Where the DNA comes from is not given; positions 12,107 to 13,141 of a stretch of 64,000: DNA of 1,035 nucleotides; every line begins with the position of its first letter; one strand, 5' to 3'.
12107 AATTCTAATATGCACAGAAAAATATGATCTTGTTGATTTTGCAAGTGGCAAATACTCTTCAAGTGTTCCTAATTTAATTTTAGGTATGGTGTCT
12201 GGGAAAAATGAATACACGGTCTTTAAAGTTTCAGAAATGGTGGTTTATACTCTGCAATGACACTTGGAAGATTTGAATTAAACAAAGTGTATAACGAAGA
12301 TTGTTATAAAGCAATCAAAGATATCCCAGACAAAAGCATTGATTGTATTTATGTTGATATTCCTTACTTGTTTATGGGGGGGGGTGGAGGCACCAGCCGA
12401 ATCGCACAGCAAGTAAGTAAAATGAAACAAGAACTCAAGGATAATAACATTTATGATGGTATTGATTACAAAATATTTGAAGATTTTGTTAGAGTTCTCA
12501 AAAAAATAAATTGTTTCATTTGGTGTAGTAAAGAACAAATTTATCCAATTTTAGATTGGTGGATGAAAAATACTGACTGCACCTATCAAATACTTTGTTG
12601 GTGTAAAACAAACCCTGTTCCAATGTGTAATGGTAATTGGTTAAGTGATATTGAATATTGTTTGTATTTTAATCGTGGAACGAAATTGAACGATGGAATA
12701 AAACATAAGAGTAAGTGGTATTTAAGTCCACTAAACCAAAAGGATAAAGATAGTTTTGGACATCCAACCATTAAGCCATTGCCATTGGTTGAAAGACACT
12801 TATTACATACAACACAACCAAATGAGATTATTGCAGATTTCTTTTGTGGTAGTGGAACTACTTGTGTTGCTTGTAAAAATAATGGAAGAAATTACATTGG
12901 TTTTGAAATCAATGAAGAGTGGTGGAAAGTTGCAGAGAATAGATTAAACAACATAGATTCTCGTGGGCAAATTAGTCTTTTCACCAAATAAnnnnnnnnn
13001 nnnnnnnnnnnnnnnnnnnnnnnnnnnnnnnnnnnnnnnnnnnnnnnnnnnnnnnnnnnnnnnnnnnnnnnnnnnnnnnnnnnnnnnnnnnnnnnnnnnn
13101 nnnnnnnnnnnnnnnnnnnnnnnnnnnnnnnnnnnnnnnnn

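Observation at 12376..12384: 9-nt poly-G tract inside the phage N6/N4 DNA methyltransferase: possible phase-variable (ON/OFF) phage methylase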

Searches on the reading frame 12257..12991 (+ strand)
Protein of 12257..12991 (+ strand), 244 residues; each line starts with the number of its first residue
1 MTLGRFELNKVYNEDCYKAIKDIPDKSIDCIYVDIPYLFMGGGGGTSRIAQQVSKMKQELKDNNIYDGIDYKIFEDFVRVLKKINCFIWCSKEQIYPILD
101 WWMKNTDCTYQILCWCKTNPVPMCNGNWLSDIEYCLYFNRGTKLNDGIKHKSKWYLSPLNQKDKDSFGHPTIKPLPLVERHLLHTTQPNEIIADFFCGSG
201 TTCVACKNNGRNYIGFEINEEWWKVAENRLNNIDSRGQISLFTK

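Call 8: search_protein_families(library=pfam, proteins=[window:12257-12991:+])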
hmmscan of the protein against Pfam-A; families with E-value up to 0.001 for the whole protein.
window:12257-12991:+ (244 aa): 1 family
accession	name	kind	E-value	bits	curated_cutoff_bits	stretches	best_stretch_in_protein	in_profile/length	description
PF01555.25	N6_N4_Mtase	-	1.7e-27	97.3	26.7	1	28-227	1-220/221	DNA methylase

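Call 9: find_encoding_contigs(protein=window:12257-12988:+, flank=10000, max_places=10)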
Protein window:12257-12988:+ (244 aa): no gene with exactly this product is on record in the collection.

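Call 10: find_homologous_proteins(query=window:12257-12988:+, max_evalue=1e-10)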
Query window:12257-12988:+ (244 aa): 2546 proteins with E <= 1e-10 among 2838 candidates; the best 120 are listed.
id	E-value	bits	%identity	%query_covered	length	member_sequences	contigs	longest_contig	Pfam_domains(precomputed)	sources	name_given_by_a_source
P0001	6.6e-158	542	91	100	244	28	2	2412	PF01555.25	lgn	-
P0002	1.1e-147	509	84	100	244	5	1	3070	PF01555.25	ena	-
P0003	4.6e-138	477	79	99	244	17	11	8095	PF01555.25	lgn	-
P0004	2.7e-134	465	79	100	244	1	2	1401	PF01555.25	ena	-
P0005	1.6e-133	462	79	99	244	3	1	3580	PF01555.25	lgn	-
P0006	4.2e-130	451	77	100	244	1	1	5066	PF01555.25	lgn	-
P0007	8.5e-130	450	77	100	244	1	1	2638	PF01555.25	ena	-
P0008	7.1e-129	447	72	99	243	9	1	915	PF01555.25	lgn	-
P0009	6.0e-127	441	75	99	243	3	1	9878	PF01555.25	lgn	-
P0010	8.8e-122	424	76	97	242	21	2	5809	PF01555.25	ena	-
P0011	2.8e-121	422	75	97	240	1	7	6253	PF01555.25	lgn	-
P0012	2.6e-120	419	74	97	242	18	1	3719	PF01555.25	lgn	-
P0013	9.6e-120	417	71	99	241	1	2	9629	PF01555.25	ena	-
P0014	2.2e-119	416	69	98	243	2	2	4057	PF01555.25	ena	-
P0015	6.7e-119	414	71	97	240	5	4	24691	PF01555.25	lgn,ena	-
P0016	1.2e-118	413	73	96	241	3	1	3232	PF01555.25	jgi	jgi:DNA modification methylase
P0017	3.1e-118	412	72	98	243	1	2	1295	PF01555.25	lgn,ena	-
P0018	3.9e-118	412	71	98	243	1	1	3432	PF01555.25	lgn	-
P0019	5.6e-118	411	71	98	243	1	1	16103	PF01555.25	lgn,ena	-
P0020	6.3e-118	411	71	98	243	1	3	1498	PF01555.25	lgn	-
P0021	2.4e-117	409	71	98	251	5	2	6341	PF09445.17,PF01555.25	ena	-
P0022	1.1e-116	407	71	98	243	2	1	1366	PF01555.25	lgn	-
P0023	2.9e-116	406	72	98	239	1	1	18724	PF01555.25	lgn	-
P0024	3.6e-116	405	72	97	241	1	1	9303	PF01555.25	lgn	-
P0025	6.1e-116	404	72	97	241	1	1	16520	PF01555.25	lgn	-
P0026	1.6e-115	403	70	98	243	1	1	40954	PF01555.25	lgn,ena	-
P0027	2.0e-115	403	70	98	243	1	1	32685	PF01555.25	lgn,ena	-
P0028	2.3e-115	403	73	96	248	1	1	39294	PF01555.25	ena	-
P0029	2.6e-115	402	71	98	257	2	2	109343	PF01555.25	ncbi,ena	-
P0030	4.8e-115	402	70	98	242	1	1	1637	PF01555.25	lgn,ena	-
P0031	7.4e-115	401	70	98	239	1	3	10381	PF01555.25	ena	-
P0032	8.2e-115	401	70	97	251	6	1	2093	PF01555.25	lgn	-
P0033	8.8e-115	401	71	98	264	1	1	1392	PF01555.25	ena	-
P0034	8.8e-115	401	70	99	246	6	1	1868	PF01555.25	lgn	-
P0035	1.0e-114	400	70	100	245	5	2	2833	PF01555.25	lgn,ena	-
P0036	1.1e-114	400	69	99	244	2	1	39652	PF01555.25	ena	-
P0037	1.2e-114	400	71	98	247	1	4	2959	PF01555.25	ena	-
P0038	2.2e-114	399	71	98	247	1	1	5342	PF01555.25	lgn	-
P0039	4.0e-114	399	73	96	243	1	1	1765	PF01555.25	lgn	-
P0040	1.2e-113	397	70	97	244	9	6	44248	PF13847.13,PF01555.25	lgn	-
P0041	2.6e-113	396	69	97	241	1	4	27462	PF01555.25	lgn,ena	-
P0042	8.3e-113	394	69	99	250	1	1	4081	PF01555.25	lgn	-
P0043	3.1e-112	392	70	98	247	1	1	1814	PF01555.25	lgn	-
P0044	2.2e-111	390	70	97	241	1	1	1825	PF01555.25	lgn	-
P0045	8.3e-111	388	68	97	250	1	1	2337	PF01555.25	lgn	-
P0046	2.0e-110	386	82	81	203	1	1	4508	PF01555.25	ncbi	ncbi:MAG: DNA methyltransferase [Christensenellales bacterium]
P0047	6.3e-110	385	70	98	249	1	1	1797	PF01555.25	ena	-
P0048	1.1e-109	384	69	97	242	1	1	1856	PF01555.25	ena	-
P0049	2.8e-109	383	68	100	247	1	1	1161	PF01555.25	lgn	-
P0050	6.0e-109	382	69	97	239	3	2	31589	PF01170.25,PF01555.25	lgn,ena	-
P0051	6.0e-109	382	67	100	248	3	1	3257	PF01555.25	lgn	-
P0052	1.8e-108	380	69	97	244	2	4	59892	PF01555.25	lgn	-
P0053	1.8e-108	380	68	98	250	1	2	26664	PF01555.25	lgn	-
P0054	6.1e-108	378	67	98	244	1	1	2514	PF01555.25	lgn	-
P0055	1.7e-107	377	64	100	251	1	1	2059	PF01555.25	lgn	-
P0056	3.9e-107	376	66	98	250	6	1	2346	PF01555.25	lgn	-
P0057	5.0e-107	375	67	97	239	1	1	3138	PF01555.25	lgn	-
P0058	2.5e-105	370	65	97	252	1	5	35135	PF01555.25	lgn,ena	-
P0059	9.9e-105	368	64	97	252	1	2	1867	PF01555.25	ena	-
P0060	4.7e-103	362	63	98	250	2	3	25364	PF01555.25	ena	-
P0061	2.6e-102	360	64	97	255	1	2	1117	PF01555.25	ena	-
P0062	2.7e-102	360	64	96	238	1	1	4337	PF01555.25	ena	-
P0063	2.9e-102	360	63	97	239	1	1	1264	PF02086.22,PF01555.25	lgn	-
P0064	3.4e-102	359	62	100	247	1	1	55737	PF01555.25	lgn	-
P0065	6.0e-102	359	62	100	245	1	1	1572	PF02086.22,PF01555.25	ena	-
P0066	1.3e-101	358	62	99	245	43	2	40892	PF01555.25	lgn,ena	-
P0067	1.6e-101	357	64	99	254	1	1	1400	PF01555.25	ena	-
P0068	1.8e-101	357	62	100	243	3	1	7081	PF01555.25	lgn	-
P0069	4.6e-101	356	63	100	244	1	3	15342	PF01555.25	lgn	-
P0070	5.8e-101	355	64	97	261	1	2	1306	PF01555.25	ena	-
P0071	1.5e-100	354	62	100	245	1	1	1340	PF01555.25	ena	-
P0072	3.7e-100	353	61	98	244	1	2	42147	PF01555.25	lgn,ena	-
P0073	4.0e-100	353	63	96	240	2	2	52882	PF01170.25,PF01555.25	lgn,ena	-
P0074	9.5e-100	351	61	99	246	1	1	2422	PF01555.25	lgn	-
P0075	9.8e-100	351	74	83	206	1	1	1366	PF01555.25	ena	-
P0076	1.1e-99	351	62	99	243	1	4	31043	PF01555.25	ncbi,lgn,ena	-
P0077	2.6e-99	350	61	100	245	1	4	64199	PF01555.25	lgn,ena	-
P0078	4.6e-99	349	65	97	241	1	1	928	PF01555.25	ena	-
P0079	5.0e-99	349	60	100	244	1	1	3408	PF01555.25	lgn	-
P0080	8.0e-99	348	61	98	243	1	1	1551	PF01555.25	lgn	-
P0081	8.9e-99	348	61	99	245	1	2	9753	PF01555.25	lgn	-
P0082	9.8e-99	348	64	96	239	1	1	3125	PF01555.25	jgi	-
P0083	1.4e-98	348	61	98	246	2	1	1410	PF01555.25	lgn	-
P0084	2.4e-98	347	62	97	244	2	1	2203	PF01555.25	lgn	-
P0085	2.8e-98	347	60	99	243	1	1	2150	PF01555.25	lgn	-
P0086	5.5e-98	346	55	100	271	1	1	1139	PF01555.25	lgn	-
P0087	5.5e-98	346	60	100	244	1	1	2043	PF01555.25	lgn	-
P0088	6.0e-98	346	62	98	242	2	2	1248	PF01555.25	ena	-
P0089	7.0e-98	345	75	77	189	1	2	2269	PF01555.25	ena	-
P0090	8.2e-98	345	60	98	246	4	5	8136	PF01555.25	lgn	-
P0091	1.6e-97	344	60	99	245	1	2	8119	PF01555.25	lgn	-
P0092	1.6e-97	344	60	99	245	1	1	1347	PF01555.25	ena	-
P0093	1.8e-97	344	62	98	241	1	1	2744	PF01555.25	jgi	jgi:DNA modification methylase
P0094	1.9e-97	344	59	98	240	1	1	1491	PF01555.25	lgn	-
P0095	2.5e-97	343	60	100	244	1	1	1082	PF01555.25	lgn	-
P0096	3.1e-97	343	61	99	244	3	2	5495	PF01555.25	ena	-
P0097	6.5e-97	342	60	100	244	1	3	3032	PF01555.25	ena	-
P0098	6.5e-97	342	62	99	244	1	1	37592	PF01555.25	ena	-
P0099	7.7e-97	342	59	100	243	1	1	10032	PF01555.25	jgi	jgi:DNA modification methylase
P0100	1.2e-96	341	62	100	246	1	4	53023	PF02086.22,PF01555.25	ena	-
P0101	1.4e-96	341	61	100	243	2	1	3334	PF01555.25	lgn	-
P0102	1.9e-96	341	59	99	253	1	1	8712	PF01555.25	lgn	-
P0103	2.1e-96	340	61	98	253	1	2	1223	PF01555.25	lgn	-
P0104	2.2e-96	340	59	99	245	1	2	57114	PF01555.25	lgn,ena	-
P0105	2.3e-96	340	56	99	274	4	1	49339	PF01555.25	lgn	-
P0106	2.5e-96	340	57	100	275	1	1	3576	PF01555.25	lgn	-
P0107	2.7e-96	340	61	99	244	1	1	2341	PF01555.25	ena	-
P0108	2.7e-96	340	59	98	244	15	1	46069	PF01555.25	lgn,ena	-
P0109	3.2e-96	340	70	77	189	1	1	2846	PF01555.25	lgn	-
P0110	3.7e-96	340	57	99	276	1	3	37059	PF01555.25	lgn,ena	-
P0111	4.6e-96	339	63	98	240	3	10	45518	PF01555.25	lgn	-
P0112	4.8e-96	339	54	100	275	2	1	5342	PF01555.25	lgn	-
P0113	4.8e-96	339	59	99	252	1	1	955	PF01555.25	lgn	-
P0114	6.6e-96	339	60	99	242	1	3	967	PF01555.25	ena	-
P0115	8.3e-96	338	59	100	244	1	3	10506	PF01555.25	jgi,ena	-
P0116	1.4e-95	338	60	99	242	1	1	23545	PF01555.25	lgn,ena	-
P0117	1.5e-95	338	59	100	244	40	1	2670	PF01555.25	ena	-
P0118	1.6e-95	338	59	99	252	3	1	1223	PF01555.25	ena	-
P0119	1.7e-95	337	60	98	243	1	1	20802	PF01555.25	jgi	jgi:DNA modification methylase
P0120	2.0e-95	337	60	98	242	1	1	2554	PF01555.25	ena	-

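Call 13: find_related_loci(query=window:12257-12988:+, collection=genome_contigs, flank=3000)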
Query window:12257-12988:+ (244 aa) in genome_contigs; peptide patterns used: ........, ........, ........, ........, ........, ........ (x = any residue, [..] = any of these).
90 stretches matched a pattern; 16 encode a relative of the query (tblastn E <= 1e-3); 16 distinct loci.
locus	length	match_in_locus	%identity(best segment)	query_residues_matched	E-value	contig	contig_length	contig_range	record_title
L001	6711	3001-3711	72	8-244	1e-117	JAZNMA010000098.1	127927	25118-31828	MAG: Christensenellaceae bacterium isolate T1900044665_TS20190131.MAGScoT_cleanbin_000017 SGB_1554_k141_3138072, whole g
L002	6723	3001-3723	71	5-243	3e-116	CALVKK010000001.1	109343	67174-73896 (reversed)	MAG: uncultured Bacilli bacterium isolate BRZ_NT__bin8 genome assembly, contig: BRZ_NT__NODE_369_length_109343_cov_4.685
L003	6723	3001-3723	71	5-243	3e-116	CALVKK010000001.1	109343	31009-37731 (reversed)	MAG: uncultured Bacilli bacterium isolate BRZ_NT__bin8 genome assembly, contig: BRZ_NT__NODE_369_length_109343_cov_4.685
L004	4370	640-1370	82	1-244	3e-110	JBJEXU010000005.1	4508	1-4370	MAG: Christensenellales bacterium isolate LOHA03_bin.029 NODE_10568_length_4508_cov_5.586795, whole genome shotgun seque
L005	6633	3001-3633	31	7-231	2e-27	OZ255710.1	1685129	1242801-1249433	MAG: Spirochaetota bacterium isolate a7f1a94c-9136-4de9-b90b-9fe1f7c3fbf8 genome assembly, chromosome: 1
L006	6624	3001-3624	31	6-226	1e-23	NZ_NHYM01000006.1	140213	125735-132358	Helicobacter sp. 16-1353 NODE_6_length_140213_cov_16.9971, whole genome shotgun sequence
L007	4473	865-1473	29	7-231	2e-15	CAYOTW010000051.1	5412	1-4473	MAG TPA_asm: Candidatus Woesearchaeota archaeon isolate SRP332253_co1_15 genome assembly, contig: NODE_24006_length_5412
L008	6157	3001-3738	30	6-234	5e-15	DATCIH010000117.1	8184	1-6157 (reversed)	MAG TPA_asm: Clostridiaceae bacterium isolate SMAG_U7854 k141_247484, whole genome shotgun sequence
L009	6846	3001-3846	26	6-230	2e-14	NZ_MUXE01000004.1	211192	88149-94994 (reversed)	Arcobacter caeni strain RW17-10 NODE_4_length_211192_cov_37.7275_ID_2055, whole genome shotgun sequence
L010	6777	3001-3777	27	6-230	2e-13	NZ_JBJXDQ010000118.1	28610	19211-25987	MAG: Flavobacterium sp. isolate R.bin.25 k127_944923, whole genome shotgun sequence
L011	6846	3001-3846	41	6-232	7e-11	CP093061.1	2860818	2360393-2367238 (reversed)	MAG: Arcobacter sp. isolate MAG-3 chromosome, complete genome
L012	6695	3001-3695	31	7-230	4e-8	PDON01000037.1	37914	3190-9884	MAG: Candidatus Cloacimonadota bacterium isolate DOLZORAL124_31_13 DolZOral124_scaffold_1422, whole genome shotgun seque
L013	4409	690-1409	32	6-231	5e-8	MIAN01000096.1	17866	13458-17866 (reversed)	MAG: Spirochaetes bacterium GWB1_27_13 gwb1_scaffold_2394, whole genome shotgun sequence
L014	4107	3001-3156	39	174-229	6e-7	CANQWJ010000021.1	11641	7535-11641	MAG: uncultured Bacilli bacterium isolate Lapin-013__bin18 genome assembly, contig: Lapin-013__NODE_3350_length_11641_co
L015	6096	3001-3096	56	6-37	3e-6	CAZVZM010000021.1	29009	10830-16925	MAG TPA_asm: uncultured Halanaerobiaceae bacterium isolate binchicken_co32_415 genome assembly, contig: NODE_2087_length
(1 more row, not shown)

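Call 14: find_related_loci(query=window:12257-12988:+, collection=viral_contigs, flank=3000)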
Query window:12257-12988:+ (244 aa) in viral_contigs; peptide patterns used: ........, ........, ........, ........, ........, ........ (x = any residue, [..] = any of these).
43 stretches matched a pattern; 30 encode a relative of the query (tblastn E <= 1e-3); 30 distinct loci.
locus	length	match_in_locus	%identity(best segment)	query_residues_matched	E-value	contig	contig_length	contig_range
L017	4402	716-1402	38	6-242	5e-49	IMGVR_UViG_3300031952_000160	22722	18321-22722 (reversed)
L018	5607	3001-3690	35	5-242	2e-43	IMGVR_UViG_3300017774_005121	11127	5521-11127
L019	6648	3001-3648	31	9-236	6e-26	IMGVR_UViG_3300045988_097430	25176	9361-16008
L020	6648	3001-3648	31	9-236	6e-26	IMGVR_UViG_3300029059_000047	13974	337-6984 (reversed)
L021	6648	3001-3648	30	9-236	3e-25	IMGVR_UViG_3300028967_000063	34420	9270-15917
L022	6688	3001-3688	39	6-242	7e-36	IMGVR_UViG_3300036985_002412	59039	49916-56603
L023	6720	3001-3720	32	6-230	9e-23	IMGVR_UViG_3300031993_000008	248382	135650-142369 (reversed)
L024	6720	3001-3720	32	6-230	9e-23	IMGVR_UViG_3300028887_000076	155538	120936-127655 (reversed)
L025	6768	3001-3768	30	6-230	3e-20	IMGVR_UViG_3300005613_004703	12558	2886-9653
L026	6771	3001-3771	28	6-234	7e-20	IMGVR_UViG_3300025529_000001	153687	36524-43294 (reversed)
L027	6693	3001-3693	28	7-230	2e-18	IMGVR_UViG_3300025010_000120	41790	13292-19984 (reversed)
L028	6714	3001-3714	27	6-230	8e-17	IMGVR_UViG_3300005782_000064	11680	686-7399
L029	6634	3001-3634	32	6-230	2e-26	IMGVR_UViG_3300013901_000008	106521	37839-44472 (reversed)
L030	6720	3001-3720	29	6-229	5e-14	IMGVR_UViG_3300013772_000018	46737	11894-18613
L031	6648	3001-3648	31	9-236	6e-26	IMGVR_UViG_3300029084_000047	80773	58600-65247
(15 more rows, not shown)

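Call 18: find_encoding_contigs(protein=P0003, flank=4000, max_places=10)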
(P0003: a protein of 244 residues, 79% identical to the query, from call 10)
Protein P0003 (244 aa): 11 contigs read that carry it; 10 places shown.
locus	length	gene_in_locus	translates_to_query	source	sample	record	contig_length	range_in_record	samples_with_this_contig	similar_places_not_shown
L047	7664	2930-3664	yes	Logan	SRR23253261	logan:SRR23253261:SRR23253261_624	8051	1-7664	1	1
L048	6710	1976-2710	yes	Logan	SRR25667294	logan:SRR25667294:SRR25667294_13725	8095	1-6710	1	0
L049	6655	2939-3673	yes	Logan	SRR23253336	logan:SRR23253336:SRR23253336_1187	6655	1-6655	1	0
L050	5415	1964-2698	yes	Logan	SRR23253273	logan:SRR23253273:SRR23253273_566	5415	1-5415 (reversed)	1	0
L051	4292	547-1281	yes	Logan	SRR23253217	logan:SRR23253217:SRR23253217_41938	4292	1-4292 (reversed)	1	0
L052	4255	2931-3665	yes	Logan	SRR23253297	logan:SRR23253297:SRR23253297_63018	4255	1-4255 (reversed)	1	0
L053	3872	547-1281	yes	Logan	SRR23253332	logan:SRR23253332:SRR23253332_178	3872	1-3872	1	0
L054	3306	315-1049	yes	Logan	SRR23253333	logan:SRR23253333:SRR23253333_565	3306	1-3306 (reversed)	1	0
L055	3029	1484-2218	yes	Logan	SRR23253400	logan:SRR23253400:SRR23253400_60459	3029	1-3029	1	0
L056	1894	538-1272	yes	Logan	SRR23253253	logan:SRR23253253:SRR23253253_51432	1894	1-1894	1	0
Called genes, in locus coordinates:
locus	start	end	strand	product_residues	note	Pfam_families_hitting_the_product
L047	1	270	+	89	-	?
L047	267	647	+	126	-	PF12844:HTH_19 (weak), PF01381:HTH_3 (weak)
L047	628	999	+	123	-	-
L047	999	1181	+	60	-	-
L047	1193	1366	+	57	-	-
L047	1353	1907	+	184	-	-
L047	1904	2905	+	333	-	PF13481:AAA_25, PF03796:DnaB_C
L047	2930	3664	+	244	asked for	PF01555:N6_N4_Mtase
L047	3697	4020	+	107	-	-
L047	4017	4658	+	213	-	PF01807:Zn_ribbon_DnaG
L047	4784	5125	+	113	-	-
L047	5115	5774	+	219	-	-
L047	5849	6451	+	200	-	PF00239:Resolvase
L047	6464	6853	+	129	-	-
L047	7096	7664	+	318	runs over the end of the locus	?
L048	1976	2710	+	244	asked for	PF01555:N6_N4_Mtase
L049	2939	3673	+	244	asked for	PF01555:N6_N4_Mtase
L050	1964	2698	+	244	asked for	PF01555:N6_N4_Mtase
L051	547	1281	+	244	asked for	PF01555:N6_N4_Mtase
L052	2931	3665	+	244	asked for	PF01555:N6_N4_Mtase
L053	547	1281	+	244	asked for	PF01555:N6_N4_Mtase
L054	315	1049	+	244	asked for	PF01555:N6_N4_Mtase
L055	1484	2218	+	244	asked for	PF01555:N6_N4_Mtase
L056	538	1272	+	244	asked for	PF01555:N6_N4_Mtase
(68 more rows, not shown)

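Call 19: find_encoding_contigs(protein=P0002, flank=4000, max_places=10)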
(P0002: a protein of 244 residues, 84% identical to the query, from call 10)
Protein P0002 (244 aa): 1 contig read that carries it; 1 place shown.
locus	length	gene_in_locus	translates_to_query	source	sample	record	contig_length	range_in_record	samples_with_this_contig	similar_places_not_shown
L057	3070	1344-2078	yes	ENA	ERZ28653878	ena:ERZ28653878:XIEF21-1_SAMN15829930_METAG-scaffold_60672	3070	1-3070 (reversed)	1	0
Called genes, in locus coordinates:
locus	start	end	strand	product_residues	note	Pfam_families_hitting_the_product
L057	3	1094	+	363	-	?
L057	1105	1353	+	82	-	-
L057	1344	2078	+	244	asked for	PF01555:N6_N4_Mtase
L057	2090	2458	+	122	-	PF24746:DUF7694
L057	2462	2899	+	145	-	PF03692:CxxCxxCC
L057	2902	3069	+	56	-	?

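Call 25: find_related_loci(query=A1, collection=metagenome_contigs, flank=3000)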
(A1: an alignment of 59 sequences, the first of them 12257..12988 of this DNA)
Query A1 (244 aa) in metagenome_contigs; peptide patterns used: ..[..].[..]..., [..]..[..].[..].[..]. (x = any residue, [..] = any of these).
174 stretches matched a pattern; 161 encode a relative of the query (tblastn E <= 1e-3); the best 80 are kept; 80 distinct loci.
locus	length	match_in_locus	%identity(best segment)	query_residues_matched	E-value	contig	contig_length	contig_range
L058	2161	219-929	71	6-242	6e-126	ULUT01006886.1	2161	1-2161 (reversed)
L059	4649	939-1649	73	8-244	1e-117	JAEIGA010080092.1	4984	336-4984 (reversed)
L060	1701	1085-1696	76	3-206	3e-119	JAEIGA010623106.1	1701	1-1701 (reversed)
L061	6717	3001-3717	69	8-244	2e-110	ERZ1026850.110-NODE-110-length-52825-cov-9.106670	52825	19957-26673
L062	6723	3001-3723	61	3-242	7e-101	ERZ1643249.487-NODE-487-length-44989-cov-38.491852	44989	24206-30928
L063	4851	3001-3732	59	1-244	9e-98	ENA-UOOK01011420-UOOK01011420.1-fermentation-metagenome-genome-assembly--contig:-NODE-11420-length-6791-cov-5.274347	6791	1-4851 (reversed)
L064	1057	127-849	58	3-243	2e-105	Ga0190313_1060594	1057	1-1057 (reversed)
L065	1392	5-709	60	9-243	5e-102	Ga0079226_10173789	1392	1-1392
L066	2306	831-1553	60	5-243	2e-98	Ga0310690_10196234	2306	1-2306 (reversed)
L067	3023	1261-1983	58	6-242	3e-93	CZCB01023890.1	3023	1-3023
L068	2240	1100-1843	56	2-242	3e-95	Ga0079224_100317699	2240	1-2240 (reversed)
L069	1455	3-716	57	6-243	7e-98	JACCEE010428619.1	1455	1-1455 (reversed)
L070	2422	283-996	57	6-244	6e-94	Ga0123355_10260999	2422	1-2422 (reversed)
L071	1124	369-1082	56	6-243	2e-98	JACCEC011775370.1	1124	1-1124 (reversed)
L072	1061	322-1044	57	3-244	6e-98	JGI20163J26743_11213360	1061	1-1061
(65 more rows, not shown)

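Call 26: find_related_loci(query=A1, collection=viral_contigs, flank=3000)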
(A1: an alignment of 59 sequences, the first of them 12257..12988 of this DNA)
Query A1 (244 aa) in viral_contigs; peptide patterns used: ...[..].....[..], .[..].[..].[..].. (x = any residue, [..] = any of these).
184 stretches matched a pattern; 164 encode a relative of the query (tblastn E <= 1e-3); the best 80 are kept; 80 distinct loci.
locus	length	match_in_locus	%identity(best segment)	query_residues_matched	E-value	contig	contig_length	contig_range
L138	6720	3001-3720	61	5-243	1e-94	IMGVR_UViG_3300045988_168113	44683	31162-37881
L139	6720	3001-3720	60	5-243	5e-94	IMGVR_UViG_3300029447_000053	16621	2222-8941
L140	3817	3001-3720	57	5-243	7e-89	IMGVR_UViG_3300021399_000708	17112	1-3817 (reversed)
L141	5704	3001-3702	58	8-243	6e-87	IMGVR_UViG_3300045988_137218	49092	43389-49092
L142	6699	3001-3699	58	9-243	5e-87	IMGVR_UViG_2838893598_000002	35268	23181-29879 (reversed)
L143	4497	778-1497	55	5-243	9e-87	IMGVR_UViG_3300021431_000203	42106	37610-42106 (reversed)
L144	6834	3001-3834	50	1-243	3e-86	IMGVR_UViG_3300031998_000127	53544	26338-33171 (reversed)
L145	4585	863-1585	54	6-243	1e-85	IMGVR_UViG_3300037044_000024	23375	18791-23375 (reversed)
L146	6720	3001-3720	57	5-243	4e-85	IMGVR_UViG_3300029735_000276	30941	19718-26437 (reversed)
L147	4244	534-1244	55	8-243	1e-84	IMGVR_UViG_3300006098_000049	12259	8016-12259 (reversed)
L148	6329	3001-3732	53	3-242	7e-84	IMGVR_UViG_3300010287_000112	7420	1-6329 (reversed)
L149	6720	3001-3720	56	5-243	8e-83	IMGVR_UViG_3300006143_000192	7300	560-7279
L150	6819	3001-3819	47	2-243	5e-82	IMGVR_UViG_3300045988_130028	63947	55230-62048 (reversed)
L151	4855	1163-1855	54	8-242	4e-81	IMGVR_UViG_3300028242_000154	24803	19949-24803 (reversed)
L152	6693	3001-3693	54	8-242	4e-81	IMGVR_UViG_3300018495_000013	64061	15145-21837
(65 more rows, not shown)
